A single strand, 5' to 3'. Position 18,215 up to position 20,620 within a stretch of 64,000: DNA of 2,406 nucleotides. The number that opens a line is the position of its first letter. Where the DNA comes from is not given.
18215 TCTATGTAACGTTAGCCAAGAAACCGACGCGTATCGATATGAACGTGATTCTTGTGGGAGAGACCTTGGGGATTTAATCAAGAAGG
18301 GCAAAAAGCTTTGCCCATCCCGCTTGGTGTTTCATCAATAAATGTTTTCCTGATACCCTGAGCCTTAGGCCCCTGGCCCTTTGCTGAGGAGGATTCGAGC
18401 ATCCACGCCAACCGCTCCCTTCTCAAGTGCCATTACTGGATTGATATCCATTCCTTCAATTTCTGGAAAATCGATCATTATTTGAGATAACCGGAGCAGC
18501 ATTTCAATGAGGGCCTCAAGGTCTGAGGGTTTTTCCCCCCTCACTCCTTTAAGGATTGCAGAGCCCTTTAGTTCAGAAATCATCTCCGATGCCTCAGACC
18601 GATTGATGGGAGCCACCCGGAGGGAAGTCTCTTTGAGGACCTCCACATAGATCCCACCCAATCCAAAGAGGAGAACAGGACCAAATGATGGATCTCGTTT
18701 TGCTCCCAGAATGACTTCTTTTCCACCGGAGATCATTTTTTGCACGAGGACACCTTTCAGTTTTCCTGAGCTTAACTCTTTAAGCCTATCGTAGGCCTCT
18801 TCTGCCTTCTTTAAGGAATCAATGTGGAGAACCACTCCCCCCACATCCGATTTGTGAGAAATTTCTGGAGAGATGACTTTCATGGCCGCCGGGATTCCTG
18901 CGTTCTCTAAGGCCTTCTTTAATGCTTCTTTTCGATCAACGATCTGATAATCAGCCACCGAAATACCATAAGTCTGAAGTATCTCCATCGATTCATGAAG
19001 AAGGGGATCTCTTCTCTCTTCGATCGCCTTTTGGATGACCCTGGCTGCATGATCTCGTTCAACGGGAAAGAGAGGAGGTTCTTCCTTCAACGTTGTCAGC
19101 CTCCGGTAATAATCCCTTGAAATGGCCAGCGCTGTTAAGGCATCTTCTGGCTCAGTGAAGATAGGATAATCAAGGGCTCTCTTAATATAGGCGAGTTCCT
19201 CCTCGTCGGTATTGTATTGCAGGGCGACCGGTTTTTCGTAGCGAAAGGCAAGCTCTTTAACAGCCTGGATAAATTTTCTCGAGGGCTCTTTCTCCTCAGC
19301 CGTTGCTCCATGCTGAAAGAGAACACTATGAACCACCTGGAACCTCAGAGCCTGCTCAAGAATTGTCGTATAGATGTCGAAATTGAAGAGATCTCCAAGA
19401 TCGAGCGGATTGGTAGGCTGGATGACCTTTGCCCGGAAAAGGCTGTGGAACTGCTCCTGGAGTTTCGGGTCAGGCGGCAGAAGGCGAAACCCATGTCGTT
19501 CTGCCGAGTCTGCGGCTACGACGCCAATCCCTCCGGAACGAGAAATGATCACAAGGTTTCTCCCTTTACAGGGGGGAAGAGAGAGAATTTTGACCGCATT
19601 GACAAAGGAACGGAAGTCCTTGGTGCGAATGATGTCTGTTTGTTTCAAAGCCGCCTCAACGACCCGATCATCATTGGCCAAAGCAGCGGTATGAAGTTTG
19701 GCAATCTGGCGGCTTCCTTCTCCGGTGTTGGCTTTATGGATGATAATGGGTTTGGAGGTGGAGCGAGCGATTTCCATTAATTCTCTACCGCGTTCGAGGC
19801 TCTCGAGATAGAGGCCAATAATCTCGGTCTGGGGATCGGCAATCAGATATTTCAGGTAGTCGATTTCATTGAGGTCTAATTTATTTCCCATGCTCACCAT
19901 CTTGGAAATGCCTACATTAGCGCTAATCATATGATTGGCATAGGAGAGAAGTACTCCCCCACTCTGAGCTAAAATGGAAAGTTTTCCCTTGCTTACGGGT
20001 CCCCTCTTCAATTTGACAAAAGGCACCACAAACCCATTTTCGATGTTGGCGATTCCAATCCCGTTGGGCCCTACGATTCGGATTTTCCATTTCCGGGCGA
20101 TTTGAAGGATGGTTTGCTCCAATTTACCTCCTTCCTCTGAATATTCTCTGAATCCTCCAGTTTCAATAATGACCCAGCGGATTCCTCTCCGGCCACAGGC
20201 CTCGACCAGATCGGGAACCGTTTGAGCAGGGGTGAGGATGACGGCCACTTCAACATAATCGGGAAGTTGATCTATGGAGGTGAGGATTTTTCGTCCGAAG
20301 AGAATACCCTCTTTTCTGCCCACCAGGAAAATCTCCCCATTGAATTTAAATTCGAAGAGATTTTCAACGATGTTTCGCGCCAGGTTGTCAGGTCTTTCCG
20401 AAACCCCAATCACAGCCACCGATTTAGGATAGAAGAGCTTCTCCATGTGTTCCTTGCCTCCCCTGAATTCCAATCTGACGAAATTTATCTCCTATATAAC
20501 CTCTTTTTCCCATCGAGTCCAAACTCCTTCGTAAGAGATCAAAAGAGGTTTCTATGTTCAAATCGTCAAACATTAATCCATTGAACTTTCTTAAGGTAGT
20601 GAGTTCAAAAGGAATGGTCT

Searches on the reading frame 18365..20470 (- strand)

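Call 25: search_protein_families(library=ncbifam, proteins=[window:18365-20470:-], max_evalue=1e-10)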
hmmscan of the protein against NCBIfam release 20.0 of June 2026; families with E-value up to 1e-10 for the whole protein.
window:18365-20470:- (701 aa): 4 families
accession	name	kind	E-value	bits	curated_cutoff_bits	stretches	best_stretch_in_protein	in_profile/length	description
NF045494.1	AcCoALig_Archglob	equivalog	3.5e-140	468.5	1200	2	5-452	214-660/665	acetate--CoA ligase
NF045493.1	HydDutCoALig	equivalog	2.6e-134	449.4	1300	1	11-695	5-698/698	4-hydroxybutyrate--CoA ligase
NF045492.1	HydPropCoALig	equivalog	1.1e-116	390.9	1300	2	6-375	245-617/700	3-hydroxypropionate--CoA ligase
TIGR02717.1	AcCoA-syn-alpha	equivalog_domain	1.7e-98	330.2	567.15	1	9-451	1-443/447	acetate--CoA ligase alpha subunit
